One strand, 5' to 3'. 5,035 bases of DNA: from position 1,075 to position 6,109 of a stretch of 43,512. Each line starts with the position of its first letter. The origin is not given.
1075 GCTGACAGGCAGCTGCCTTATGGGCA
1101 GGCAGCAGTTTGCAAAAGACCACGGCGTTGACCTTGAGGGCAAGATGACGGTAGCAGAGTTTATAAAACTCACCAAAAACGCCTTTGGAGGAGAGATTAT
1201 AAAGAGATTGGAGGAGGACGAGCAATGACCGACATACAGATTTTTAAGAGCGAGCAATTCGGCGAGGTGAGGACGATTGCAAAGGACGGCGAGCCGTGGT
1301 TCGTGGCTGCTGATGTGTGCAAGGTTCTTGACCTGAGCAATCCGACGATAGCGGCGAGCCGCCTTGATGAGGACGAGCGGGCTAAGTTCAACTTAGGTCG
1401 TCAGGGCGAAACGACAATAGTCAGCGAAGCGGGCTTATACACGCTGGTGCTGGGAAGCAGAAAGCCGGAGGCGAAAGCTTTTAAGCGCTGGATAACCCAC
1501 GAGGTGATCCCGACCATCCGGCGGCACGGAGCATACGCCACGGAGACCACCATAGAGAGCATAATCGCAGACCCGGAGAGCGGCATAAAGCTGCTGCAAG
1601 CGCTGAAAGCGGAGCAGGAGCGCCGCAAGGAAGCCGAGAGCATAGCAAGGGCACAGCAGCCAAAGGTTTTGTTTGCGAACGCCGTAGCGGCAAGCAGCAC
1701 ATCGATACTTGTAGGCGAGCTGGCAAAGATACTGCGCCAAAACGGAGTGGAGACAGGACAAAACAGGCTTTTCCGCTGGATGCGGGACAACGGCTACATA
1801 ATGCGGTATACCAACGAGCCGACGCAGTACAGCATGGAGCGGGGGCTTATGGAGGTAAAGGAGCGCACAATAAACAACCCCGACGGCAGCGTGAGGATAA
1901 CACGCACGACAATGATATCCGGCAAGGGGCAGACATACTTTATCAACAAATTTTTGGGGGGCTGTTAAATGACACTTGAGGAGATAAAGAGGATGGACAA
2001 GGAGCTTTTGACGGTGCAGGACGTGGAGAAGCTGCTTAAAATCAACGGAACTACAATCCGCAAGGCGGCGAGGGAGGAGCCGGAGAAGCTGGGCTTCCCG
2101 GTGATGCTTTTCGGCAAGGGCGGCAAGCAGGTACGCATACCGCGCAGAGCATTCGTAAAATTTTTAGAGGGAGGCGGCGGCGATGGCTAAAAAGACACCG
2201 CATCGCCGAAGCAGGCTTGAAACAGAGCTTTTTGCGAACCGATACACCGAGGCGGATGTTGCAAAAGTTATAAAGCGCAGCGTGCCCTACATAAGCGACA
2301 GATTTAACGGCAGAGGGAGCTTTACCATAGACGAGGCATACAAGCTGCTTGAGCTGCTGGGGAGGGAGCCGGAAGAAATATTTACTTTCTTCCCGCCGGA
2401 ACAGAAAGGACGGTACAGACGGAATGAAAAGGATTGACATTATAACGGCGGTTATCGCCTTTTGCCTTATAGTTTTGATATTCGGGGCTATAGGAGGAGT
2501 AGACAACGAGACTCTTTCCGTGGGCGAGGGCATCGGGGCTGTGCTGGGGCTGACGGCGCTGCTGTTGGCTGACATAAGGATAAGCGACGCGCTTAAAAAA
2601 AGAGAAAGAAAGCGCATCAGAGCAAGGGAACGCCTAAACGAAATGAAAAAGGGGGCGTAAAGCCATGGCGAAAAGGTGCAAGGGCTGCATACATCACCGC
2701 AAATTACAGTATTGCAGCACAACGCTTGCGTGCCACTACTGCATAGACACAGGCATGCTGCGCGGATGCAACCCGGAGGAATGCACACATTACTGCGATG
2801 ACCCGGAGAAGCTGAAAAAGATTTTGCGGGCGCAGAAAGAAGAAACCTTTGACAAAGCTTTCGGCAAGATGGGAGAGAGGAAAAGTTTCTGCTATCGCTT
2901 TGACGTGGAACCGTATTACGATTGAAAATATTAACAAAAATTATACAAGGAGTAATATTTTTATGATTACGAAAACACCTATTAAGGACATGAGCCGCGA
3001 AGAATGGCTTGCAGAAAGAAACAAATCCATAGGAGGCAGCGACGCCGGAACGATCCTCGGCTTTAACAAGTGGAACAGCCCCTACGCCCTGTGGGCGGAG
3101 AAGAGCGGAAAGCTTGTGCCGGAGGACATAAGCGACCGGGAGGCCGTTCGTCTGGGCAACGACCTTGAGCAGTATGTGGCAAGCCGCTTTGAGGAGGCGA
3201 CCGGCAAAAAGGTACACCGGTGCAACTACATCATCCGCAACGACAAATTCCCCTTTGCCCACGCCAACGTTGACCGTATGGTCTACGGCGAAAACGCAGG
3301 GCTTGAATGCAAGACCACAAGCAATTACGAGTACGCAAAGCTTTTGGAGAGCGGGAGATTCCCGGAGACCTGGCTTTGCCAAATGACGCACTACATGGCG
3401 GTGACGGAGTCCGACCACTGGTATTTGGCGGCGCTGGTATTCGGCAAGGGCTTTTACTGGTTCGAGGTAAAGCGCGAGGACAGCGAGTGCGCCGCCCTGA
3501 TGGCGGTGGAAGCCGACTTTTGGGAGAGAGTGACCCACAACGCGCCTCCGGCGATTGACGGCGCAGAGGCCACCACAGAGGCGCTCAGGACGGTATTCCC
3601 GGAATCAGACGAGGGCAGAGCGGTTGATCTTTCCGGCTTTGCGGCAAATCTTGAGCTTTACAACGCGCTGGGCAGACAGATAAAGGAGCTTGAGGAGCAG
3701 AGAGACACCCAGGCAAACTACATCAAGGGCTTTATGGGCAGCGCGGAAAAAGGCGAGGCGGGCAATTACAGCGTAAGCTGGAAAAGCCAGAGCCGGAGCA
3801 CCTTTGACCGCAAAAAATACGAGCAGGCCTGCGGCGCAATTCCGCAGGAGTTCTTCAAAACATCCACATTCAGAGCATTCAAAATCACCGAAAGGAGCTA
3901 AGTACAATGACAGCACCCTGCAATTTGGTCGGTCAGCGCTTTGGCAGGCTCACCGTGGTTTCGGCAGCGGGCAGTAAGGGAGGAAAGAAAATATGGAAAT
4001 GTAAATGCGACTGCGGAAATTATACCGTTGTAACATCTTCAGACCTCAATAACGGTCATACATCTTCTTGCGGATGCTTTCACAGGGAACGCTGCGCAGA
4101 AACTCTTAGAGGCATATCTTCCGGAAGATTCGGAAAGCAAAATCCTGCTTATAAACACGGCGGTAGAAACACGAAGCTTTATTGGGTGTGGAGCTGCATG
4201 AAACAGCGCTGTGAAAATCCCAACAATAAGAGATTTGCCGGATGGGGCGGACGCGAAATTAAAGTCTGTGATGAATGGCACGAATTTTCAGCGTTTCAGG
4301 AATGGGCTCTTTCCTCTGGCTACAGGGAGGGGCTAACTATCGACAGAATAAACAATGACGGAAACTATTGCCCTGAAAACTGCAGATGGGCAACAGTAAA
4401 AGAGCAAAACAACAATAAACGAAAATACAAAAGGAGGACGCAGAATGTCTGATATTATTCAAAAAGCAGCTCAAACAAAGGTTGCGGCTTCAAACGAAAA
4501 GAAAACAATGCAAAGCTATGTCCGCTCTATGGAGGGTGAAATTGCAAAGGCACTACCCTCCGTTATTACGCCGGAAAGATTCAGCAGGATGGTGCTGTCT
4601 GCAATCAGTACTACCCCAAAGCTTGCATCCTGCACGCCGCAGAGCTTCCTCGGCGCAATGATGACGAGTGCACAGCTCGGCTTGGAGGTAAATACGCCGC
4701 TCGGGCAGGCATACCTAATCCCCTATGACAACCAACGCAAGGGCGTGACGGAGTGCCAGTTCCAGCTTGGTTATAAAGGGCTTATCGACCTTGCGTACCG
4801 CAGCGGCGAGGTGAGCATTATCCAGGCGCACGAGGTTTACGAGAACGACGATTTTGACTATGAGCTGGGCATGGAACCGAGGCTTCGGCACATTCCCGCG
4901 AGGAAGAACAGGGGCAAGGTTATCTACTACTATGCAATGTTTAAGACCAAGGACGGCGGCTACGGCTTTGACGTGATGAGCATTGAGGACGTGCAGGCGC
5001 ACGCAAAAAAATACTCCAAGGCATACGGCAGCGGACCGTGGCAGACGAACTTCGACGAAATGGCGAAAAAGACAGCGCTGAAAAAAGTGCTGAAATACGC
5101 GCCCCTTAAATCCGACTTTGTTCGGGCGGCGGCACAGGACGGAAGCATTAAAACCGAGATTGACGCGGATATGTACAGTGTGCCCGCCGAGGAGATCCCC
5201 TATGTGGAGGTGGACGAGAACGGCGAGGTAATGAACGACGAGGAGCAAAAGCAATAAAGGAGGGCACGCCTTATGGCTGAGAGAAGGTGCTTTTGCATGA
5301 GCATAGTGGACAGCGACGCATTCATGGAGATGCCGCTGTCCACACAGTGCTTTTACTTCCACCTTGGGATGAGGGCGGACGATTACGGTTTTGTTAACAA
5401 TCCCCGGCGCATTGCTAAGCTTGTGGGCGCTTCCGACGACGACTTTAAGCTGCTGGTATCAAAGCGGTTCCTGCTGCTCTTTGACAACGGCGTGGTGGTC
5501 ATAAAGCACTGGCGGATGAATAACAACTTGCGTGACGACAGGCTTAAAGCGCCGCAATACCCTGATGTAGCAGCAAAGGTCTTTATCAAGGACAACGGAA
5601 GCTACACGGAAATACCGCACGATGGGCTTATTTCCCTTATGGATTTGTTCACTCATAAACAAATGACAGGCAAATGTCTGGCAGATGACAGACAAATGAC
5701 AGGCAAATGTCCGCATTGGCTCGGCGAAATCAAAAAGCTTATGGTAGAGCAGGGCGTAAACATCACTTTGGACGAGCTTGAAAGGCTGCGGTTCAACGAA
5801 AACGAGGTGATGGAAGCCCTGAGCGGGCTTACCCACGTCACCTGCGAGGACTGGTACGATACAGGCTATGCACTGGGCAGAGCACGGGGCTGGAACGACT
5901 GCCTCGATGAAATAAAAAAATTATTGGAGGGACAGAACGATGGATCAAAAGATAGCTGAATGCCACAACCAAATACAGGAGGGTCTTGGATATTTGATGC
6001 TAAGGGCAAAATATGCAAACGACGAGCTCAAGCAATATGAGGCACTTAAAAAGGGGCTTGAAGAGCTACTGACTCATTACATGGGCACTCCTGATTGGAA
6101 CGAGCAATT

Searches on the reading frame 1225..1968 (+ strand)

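Call 69: search_protein_families(library=phrogs, proteins=[window:1225-1968:+], max_evalue=0.001)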
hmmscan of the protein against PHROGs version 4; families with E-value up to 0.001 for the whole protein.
window:1225-1968:+ (247 aa): 16 families
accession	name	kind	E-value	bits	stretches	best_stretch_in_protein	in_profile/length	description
phrog_130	-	transcription regulation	1.1e-90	305.9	1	1-245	157-410/480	anti-repressor Ant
phrog_2899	-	transcription regulation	8.5e-43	147.8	1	1-157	4-172/263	anti-repressor Ant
phrog_9438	-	transcription regulation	5.9e-41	140.1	1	141-244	5-112/121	anti-repressor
phrog_63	-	transcription regulation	8.7e-40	138.3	1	58-246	181-359/431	anti-repressor Ant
phrog_463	-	transcription regulation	5.7e-35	122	1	1-137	2-143/250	anti-repressor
phrog_2593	-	transcription regulation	1.7e-31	110.9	1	4-154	19-193/255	anti-repressor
phrog_245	-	transcription regulation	1.8e-27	97.7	1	3-109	40-145/319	anti-repressor Ant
phrog_2011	-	transcription regulation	1.1e-24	88.6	1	5-121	2-133/275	anti-repressor Ant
phrog_25722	-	unknown function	9.2e-24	84.9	1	1-111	1-115/150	-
phrog_7940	-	unknown function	1.1e-23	85.1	1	1-137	1-143/252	-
phrog_2977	-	transcription regulation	6.1e-22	79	1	1-81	61-148/150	anti-repressor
phrog_9976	-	transcription regulation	1.8e-21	77.9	1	14-132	10-129/188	anti-repressor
phrog_5060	-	transcription regulation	5.7e-20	73.3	1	14-150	16-166/224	anti-repressor Ant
phrog_15968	-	transcription regulation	1.4e-19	71.1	1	182-245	1-68/73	anti-repressor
phrog_7347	-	unknown function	2.7e-05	25.4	1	63-108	6-51/78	-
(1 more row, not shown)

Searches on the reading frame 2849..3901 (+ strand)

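Call 69: search_protein_families(library=phrogs, proteins=[window:2849-3901:+], max_evalue=0.001)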
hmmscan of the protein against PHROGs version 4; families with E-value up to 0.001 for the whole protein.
window:2849-3901:+ (350 aa): 4 families
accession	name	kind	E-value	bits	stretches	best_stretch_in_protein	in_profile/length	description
phrog_434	-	DNA, RNA and nucleotide metabolism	1.8e-92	311.4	1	22-349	28-364/372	RecE-like recombination exonuclease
phrog_149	-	DNA, RNA and nucleotide metabolism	6.3e-09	35.7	1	25-234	574-799/1242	exonuclease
phrog_1956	-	unknown function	1.4e-06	29.3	1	259-348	2-92/93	-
phrog_19855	-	head and packaging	1.9e-05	23.4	1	28-160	444-576/1257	virion structural protein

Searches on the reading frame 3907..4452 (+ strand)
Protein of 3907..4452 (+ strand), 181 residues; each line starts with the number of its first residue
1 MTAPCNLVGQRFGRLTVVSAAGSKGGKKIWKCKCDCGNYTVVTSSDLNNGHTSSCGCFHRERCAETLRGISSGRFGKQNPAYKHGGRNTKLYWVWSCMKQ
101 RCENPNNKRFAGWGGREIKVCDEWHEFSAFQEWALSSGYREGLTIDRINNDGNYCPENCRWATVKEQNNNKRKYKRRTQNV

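Call 69: search_protein_families(library=phrogs, proteins=[window:3907-4452:+], max_evalue=0.001)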
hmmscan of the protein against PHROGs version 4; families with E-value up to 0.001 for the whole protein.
window:3907-4452:+ (181 aa): 9 families
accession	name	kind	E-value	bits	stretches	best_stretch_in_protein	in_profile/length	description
phrog_374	-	DNA, RNA and nucleotide metabolism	9.2e-67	227.2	1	6-179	196-360/617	HNH endonuclease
phrog_3377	-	DNA, RNA and nucleotide metabolism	4.4e-40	138.6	1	82-177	5-100/196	HNH endonuclease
phrog_8790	-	DNA, RNA and nucleotide metabolism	3.1e-30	106.9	1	84-180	18-112/241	restriction endonuclease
phrog_2081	-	DNA, RNA and nucleotide metabolism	9.7e-27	95.2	1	61-176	75-201/433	HNH endonuclease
phrog_953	-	DNA, RNA and nucleotide metabolism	6.4e-16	59.7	1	83-177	216-311/420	HNH endonuclease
phrog_18493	-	unknown function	8.8e-08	33.3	1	6-64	59-112/136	-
phrog_4578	-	DNA, RNA and nucleotide metabolism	3.6e-06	27.9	1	140-177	27-65/130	HNH endonuclease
phrog_22195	-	unknown function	3.7e-06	27.8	1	7-64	10-64/148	-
phrog_27240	-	unknown function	0.00074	20.9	1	9-66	9-64/132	-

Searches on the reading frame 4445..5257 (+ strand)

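Call 69: search_protein_families(library=phrogs, proteins=[window:4445-5257:+], max_evalue=0.001)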
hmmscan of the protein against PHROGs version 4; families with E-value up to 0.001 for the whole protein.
window:4445-5257:+ (270 aa): 3 families
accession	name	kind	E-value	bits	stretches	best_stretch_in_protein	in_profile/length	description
phrog_148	-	DNA, RNA and nucleotide metabolism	7.3e-92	309.9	1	9-266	16-265/387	RecT-like ssDNA annealing protein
phrog_34786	-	unknown function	5e-32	111.4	1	5-109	13-116/116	-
phrog_19737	-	unknown function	4.5e-15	56.8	1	44-122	34-106/108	-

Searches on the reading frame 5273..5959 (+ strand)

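Call 69: search_protein_families(library=phrogs, proteins=[window:5273-5959:+], max_evalue=0.001)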
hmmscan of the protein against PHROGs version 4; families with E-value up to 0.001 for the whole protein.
window:5273-5959:+ (228 aa): 4 families
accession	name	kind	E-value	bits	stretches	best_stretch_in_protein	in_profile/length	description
phrog_8489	-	DNA, RNA and nucleotide metabolism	3.2e-51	176.2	1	1-114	1-114/296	DnaD-like helicase loader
phrog_5708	-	DNA, RNA and nucleotide metabolism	4.6e-48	165.5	1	1-112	1-112/263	DnaD-like helicase loader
phrog_1163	-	unknown function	4.3e-18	67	1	1-114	8-135/273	-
phrog_10469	-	DNA, RNA and nucleotide metabolism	1.6e-08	35.2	1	1-102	1-125/305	DnaD-like helicase loader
